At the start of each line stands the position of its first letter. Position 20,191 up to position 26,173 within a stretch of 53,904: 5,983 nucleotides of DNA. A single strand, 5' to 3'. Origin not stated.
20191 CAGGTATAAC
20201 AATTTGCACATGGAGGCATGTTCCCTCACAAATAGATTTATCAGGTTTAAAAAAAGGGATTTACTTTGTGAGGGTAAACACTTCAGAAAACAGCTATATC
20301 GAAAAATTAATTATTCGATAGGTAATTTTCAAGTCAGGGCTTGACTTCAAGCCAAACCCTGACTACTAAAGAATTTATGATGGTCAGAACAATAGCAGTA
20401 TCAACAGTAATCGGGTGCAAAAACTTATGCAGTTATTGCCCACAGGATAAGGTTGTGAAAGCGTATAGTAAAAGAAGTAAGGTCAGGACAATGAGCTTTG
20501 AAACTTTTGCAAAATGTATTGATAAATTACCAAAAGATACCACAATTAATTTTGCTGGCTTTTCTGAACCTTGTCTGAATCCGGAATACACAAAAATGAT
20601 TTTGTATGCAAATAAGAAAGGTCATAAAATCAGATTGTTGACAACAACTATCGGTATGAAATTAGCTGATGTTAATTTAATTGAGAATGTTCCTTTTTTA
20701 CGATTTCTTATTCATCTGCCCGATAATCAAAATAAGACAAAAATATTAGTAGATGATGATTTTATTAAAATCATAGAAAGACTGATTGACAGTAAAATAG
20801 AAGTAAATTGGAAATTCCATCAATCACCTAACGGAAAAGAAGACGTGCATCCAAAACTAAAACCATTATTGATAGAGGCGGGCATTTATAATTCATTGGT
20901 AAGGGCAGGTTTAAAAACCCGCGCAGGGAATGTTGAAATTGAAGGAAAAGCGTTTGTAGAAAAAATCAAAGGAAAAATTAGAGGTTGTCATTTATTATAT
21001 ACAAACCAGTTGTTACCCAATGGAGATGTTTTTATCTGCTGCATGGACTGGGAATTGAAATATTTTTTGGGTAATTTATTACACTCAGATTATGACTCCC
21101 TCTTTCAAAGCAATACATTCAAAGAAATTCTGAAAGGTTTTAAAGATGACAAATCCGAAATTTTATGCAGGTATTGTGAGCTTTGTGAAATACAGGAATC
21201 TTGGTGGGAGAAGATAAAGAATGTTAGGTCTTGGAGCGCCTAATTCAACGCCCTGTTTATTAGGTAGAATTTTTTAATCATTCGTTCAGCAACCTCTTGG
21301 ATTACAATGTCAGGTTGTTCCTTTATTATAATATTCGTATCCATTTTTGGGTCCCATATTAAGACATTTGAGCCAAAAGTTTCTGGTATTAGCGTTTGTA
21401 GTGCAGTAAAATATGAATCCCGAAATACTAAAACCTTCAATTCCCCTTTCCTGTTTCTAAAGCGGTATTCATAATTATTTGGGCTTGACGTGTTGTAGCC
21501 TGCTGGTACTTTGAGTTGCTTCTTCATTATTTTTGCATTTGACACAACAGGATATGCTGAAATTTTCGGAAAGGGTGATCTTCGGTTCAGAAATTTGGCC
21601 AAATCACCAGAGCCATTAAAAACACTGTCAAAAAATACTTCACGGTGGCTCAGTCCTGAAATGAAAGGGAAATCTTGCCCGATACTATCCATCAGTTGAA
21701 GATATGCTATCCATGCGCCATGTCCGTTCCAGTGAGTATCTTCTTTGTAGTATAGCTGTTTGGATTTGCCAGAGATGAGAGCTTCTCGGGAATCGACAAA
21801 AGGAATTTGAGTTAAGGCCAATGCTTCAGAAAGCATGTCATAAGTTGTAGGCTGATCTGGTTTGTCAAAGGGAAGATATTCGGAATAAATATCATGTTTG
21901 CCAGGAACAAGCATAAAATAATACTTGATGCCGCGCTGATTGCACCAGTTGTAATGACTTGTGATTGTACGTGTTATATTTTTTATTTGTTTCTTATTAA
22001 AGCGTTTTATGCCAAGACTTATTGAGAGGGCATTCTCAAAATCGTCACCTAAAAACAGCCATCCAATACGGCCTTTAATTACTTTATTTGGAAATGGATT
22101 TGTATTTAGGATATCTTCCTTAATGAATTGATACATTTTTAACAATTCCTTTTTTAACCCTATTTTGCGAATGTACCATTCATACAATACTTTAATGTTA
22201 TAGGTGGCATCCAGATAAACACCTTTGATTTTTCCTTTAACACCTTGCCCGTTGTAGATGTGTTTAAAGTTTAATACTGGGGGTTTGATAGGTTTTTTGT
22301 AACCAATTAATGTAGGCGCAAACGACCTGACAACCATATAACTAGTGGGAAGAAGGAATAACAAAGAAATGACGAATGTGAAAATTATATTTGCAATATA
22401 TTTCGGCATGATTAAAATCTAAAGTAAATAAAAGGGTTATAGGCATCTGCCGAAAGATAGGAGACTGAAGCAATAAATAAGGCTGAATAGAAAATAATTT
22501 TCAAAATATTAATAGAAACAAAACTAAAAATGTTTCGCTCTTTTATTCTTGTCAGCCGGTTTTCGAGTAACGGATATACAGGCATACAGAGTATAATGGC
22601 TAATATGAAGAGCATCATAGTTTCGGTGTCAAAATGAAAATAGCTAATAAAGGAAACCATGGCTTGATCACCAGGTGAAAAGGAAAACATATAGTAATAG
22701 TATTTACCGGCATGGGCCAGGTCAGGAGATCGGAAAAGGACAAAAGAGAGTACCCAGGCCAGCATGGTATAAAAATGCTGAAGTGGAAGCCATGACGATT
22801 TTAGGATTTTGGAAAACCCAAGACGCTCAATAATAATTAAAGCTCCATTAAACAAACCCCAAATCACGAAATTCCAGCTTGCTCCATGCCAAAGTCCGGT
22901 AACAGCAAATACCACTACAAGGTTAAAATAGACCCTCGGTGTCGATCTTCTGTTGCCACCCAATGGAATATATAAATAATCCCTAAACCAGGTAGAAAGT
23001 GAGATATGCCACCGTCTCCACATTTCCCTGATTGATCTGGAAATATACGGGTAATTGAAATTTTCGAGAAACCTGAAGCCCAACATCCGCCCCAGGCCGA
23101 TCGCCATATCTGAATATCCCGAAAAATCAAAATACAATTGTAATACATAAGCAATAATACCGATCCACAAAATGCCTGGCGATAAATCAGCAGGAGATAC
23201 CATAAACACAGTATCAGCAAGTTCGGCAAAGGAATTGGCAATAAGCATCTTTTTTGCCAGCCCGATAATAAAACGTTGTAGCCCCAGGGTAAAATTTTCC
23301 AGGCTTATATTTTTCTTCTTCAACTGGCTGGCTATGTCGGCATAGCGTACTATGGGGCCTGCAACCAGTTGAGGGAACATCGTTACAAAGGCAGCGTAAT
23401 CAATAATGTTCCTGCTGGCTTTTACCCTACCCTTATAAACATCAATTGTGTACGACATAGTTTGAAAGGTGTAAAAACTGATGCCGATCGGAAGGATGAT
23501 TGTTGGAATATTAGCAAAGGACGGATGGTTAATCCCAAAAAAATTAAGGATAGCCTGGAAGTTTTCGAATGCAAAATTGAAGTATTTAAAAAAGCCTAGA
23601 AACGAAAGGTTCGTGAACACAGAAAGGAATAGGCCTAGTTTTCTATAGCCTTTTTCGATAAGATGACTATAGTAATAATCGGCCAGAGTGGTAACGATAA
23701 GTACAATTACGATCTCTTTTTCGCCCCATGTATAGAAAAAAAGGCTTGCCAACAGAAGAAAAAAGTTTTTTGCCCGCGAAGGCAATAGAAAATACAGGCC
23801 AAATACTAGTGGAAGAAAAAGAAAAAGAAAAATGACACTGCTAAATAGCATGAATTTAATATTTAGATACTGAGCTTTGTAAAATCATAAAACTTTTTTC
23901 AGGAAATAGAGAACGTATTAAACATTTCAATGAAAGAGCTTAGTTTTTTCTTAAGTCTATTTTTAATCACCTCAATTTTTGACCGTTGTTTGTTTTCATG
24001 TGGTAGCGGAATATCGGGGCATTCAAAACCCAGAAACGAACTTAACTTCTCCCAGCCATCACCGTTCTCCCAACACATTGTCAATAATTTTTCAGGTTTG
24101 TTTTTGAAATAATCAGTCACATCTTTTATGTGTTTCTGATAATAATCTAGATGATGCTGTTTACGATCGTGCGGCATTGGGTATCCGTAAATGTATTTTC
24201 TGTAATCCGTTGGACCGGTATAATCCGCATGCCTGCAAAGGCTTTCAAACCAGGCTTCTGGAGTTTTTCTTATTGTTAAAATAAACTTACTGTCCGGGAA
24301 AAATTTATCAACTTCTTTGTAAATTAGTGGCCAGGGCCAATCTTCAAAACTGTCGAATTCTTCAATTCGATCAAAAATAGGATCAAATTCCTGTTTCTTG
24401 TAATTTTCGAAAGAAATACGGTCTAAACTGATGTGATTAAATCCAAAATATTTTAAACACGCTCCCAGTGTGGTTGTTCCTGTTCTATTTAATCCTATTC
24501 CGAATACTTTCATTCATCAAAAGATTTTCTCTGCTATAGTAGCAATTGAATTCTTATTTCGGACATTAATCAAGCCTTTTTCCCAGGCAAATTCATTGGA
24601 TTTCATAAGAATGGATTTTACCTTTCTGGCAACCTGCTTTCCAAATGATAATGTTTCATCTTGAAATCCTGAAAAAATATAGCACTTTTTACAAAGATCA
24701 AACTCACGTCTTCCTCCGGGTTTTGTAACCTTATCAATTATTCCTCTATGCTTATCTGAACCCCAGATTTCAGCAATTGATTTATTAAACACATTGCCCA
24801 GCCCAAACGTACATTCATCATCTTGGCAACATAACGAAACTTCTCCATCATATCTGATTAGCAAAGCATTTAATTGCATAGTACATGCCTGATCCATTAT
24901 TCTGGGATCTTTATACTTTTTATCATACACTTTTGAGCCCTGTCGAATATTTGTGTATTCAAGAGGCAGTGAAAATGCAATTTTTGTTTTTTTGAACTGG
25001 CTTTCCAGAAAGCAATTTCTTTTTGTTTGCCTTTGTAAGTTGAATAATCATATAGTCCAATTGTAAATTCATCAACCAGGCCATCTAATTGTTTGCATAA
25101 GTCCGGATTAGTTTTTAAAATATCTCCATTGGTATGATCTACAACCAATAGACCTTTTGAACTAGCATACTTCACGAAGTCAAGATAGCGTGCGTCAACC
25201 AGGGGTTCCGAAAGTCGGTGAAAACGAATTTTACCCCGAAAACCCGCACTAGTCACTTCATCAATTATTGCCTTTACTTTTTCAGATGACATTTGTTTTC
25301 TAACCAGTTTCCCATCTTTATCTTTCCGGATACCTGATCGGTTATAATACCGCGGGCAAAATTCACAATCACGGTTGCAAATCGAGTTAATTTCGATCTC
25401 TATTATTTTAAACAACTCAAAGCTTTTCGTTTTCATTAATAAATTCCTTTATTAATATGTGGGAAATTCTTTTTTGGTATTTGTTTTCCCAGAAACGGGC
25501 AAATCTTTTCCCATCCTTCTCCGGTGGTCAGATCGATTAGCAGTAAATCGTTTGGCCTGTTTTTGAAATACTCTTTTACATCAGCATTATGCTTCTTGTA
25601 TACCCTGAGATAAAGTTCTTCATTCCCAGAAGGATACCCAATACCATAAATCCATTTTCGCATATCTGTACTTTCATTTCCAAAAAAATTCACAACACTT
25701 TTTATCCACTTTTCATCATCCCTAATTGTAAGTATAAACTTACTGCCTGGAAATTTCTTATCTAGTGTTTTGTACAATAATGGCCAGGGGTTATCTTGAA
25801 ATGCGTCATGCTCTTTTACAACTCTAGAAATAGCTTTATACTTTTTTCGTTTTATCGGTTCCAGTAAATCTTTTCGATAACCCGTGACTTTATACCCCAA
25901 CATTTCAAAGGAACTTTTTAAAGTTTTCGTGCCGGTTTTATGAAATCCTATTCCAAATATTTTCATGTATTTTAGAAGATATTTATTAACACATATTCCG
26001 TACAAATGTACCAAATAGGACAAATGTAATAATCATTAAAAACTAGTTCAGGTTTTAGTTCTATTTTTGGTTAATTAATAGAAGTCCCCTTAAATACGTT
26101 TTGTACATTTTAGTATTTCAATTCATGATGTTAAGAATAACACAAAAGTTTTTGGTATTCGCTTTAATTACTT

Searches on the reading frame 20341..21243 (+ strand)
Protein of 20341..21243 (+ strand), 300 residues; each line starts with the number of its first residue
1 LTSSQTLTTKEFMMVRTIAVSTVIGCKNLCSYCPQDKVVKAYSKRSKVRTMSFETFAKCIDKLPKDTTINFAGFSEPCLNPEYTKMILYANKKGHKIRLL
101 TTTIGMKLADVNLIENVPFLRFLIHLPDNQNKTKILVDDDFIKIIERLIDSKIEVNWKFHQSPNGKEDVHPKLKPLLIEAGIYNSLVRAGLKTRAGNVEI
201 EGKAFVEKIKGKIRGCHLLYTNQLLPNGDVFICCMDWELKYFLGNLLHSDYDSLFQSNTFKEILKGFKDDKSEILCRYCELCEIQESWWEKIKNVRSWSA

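Call 63: search_protein_families(library=pfam, proteins=[window:20341-21243:+], max_evalue=0.0001)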
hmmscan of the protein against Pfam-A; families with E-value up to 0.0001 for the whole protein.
window:20341-21243:+ (300 aa): 2 families
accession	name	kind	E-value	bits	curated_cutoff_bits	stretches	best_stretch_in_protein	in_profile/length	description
PF13186.11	SPASM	-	2.2e-07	31.5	21.5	1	223-279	9-66/67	Iron-sulfur cluster-binding domain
PF04055.27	Radical_SAM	-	7.3e-07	29.9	29.5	1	22-154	3-142/166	Radical SAM superfamily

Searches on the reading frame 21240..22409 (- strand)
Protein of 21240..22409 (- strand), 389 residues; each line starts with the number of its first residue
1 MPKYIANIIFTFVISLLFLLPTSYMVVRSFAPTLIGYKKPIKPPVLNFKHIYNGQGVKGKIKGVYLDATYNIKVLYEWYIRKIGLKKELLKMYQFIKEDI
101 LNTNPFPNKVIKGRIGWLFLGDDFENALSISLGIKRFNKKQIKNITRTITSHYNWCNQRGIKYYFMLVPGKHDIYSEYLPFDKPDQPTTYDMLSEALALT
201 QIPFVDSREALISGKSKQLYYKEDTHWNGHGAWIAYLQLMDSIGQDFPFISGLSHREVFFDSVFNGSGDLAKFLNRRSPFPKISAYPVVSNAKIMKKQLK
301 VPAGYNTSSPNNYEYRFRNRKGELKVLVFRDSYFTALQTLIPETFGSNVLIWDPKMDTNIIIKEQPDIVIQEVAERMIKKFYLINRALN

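Call 63: search_protein_families(library=pfam, proteins=[window:21240-22409:-], max_evalue=0.0001)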
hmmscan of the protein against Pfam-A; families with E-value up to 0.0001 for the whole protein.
window:21240-22409:- (389 aa): 1 family
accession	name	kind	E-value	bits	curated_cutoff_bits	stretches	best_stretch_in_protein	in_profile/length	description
PF16822.11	ALGX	-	1.5e-19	71.1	26.5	1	110-278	1-166/268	SGNH hydrolase-like domain, acetyltransferase AlgX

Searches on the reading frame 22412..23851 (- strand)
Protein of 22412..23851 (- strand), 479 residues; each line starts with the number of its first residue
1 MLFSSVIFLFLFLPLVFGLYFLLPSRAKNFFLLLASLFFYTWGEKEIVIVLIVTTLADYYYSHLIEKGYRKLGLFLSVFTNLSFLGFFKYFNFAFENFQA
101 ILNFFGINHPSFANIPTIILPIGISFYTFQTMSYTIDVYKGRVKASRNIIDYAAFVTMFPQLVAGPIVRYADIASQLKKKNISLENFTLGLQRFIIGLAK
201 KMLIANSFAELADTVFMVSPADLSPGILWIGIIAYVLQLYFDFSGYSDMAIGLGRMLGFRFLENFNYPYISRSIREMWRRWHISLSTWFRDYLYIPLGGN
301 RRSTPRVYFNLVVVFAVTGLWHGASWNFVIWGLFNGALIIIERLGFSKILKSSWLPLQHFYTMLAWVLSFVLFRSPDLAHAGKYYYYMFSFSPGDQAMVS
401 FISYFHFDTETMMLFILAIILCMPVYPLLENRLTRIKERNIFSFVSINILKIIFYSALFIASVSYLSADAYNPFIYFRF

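Call 63: search_protein_families(library=pfam, proteins=[window:22412-23851:-], max_evalue=0.0001)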
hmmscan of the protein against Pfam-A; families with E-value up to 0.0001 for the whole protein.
window:22412-23851:- (479 aa): 2 families
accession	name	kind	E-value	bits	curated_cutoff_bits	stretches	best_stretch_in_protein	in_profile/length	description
PF03062.24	MBOAT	-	1e-32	114.2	27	1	148-373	80-325/337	MBOAT, membrane-bound O-acyltransferase family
PF13813.11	MBOAT_2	-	4.3e-05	24.2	25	0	265-324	5-66/85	Membrane bound O-acyl transferase family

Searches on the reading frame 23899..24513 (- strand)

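Call 65: search_protein_families(library=pfam, proteins=[window:23899-24513:-], max_evalue=0.0001)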
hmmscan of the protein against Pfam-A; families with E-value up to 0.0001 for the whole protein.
window:23899-24513:- (204 aa): 2 families
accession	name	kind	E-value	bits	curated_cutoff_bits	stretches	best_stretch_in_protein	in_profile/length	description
PF17784.7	Sulfotransfer_4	-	1.6e-27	97.2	22.8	2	2-97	1-112/215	Sulfotransferase domain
PF13469.12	Sulfotransfer_3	-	4.4e-05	24.3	27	0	67-109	117-159/216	Sulfotransferase family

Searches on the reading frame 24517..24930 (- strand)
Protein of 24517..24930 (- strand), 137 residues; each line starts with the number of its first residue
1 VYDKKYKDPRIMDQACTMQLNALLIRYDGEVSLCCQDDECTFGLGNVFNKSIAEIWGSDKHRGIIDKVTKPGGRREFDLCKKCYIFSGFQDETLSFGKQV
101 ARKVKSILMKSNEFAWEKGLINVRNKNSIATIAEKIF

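Call 65: search_protein_families(library=pfam, proteins=[window:24517-24930:-], max_evalue=0.0001)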
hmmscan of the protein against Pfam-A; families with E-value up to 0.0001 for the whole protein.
window:24517-24930:- (137 aa): 1 family
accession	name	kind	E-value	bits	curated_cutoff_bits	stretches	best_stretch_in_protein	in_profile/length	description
PF13186.11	SPASM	-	1.9e-11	44.5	21.5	1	16-84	1-67/67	Iron-sulfur cluster-binding domain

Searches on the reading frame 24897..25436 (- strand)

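Call 65: search_protein_families(library=pfam, proteins=[window:24897-25436:-], max_evalue=0.0001)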
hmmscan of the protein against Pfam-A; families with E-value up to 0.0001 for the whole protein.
window:24897-25436:- (179 aa): 1 family
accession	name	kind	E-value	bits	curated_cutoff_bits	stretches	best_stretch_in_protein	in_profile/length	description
PF04055.27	Radical_SAM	-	6.4e-06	26.9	29.5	1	15-133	2-114/166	Radical SAM superfamily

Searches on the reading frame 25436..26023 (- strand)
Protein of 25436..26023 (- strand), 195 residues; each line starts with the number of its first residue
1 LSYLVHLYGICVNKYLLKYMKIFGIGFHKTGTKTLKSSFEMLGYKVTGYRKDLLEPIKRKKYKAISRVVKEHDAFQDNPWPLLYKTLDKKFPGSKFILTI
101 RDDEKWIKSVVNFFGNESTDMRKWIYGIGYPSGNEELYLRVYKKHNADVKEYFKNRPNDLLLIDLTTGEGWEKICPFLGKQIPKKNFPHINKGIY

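Call 65: search_protein_families(library=pfam, proteins=[window:25436-26023:-], max_evalue=0.0001)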
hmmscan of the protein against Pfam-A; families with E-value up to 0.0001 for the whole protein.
window:25436-26023:- (195 aa): 1 family
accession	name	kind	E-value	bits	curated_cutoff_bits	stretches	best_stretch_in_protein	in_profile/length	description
PF17784.7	Sulfotransfer_4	-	2.3e-34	119.5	22.8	2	21-125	1-122/215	Sulfotransferase domain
